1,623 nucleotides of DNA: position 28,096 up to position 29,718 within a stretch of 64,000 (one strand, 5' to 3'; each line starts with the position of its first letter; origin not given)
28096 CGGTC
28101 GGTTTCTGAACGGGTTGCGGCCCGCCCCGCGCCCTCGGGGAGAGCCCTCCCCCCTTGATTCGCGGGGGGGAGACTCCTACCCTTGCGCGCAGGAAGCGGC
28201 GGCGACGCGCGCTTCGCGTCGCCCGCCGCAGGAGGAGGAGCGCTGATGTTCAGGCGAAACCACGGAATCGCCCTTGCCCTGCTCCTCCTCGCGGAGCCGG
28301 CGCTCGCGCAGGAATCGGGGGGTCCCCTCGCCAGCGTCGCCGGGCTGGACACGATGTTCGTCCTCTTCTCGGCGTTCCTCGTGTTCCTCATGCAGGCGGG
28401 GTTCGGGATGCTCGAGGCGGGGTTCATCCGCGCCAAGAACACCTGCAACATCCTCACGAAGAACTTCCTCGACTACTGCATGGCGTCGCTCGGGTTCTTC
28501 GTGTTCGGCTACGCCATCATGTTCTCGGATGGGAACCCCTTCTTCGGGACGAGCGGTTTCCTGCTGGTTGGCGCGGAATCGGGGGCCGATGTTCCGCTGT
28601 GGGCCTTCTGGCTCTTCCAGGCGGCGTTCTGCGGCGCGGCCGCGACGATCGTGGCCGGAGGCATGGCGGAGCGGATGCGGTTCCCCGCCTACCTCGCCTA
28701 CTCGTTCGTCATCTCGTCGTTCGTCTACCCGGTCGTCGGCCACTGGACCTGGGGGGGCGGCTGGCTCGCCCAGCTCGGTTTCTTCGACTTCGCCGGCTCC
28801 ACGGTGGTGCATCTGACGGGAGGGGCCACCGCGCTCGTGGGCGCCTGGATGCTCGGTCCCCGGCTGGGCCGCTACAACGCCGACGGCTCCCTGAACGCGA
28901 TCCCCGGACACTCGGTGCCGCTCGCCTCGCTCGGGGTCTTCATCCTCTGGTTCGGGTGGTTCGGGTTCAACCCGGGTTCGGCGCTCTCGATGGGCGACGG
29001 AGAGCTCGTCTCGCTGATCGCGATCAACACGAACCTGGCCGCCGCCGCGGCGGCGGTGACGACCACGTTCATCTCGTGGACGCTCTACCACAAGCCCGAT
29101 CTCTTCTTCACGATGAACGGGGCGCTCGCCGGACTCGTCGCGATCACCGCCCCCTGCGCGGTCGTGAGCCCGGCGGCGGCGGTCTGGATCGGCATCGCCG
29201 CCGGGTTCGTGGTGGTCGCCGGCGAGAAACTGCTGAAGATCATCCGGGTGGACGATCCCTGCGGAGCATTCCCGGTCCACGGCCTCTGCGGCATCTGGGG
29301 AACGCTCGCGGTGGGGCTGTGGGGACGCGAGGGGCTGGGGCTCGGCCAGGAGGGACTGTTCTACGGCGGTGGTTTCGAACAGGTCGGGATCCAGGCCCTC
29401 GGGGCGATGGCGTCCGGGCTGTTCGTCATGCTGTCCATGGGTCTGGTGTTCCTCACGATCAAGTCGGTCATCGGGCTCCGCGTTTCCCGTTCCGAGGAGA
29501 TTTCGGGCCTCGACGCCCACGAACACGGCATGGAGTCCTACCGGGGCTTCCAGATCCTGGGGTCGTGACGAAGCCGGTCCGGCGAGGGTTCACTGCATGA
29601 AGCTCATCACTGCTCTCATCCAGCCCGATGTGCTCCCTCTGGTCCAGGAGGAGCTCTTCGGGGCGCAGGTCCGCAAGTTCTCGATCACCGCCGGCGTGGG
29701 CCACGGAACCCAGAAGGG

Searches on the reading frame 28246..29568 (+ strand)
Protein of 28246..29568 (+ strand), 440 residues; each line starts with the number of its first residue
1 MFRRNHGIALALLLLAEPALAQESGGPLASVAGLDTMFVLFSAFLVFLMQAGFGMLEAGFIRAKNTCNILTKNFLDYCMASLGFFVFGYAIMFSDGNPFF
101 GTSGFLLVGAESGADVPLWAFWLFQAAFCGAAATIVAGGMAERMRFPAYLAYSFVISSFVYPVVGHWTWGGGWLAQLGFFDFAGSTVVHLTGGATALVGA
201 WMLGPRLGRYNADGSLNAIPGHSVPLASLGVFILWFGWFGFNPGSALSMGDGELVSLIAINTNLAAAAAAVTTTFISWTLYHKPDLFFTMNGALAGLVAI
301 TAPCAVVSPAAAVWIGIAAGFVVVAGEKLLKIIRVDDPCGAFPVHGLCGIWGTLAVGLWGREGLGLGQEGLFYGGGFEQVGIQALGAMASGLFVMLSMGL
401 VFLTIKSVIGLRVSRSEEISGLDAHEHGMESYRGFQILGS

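Call 24: find_encoding_contigs(protein=window:28246-29568:+, flank=10000, max_places=6)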
Protein window:28246-29568:+ (440 aa): no gene with exactly this product is on record in the collection.
